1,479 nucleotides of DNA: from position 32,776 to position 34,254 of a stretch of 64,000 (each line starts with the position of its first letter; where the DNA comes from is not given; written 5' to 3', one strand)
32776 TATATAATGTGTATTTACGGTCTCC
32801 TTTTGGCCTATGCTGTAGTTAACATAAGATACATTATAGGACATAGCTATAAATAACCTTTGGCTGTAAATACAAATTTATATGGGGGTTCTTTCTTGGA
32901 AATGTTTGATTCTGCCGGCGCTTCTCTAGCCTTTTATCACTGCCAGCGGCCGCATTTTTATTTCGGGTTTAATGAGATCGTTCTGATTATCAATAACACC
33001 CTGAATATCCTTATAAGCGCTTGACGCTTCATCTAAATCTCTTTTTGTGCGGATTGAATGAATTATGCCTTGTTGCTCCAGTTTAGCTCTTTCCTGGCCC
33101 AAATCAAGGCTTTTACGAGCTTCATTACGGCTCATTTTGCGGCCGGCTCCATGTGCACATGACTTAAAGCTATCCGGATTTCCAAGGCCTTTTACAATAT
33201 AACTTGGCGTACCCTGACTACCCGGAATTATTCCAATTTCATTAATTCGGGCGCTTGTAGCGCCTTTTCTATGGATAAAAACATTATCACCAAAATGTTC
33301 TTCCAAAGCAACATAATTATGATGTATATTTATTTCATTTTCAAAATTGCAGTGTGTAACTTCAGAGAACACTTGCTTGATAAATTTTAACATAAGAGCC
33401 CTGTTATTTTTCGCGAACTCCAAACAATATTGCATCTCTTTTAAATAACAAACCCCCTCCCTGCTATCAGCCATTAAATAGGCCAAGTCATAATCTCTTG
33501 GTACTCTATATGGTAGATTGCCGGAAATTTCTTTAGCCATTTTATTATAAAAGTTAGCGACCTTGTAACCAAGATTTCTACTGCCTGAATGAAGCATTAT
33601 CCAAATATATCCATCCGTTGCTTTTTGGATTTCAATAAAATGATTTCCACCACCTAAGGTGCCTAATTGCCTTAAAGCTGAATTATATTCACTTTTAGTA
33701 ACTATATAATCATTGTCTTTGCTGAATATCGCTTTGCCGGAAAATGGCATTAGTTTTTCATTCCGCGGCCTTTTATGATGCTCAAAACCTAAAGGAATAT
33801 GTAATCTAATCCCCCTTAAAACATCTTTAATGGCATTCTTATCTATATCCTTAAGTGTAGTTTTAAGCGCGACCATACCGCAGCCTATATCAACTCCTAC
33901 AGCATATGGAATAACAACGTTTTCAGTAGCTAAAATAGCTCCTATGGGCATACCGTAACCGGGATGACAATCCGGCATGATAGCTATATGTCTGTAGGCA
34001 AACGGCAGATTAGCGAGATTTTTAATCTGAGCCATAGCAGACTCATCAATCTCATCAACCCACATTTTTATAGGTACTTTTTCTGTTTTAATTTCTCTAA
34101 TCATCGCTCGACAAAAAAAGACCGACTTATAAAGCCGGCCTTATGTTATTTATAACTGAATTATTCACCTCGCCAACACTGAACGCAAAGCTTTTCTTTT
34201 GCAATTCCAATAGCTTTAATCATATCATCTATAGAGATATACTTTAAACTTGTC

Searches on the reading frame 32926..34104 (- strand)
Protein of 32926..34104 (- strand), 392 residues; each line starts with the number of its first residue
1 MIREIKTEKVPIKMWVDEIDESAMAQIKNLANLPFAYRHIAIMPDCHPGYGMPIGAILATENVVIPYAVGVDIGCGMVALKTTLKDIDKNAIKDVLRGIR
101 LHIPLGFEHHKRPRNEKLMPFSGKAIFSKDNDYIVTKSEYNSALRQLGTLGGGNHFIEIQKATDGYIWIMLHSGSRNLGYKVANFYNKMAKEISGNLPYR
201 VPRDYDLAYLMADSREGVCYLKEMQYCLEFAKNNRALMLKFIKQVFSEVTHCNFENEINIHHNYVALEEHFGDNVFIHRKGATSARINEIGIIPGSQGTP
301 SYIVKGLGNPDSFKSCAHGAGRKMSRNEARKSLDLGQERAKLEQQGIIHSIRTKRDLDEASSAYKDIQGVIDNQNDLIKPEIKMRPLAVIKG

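Call 6: search_protein_families(library=pfam, proteins=[window:32926-34104:-], max_evalue=1)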
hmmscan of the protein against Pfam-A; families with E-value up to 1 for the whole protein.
window:32926-34104:- (392 aa): 1 family
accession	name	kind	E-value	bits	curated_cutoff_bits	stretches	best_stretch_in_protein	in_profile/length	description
PF01139.22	RtcB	-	1.3e-108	364.4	27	1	26-392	1-426/426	tRNA-splicing ligase RtcB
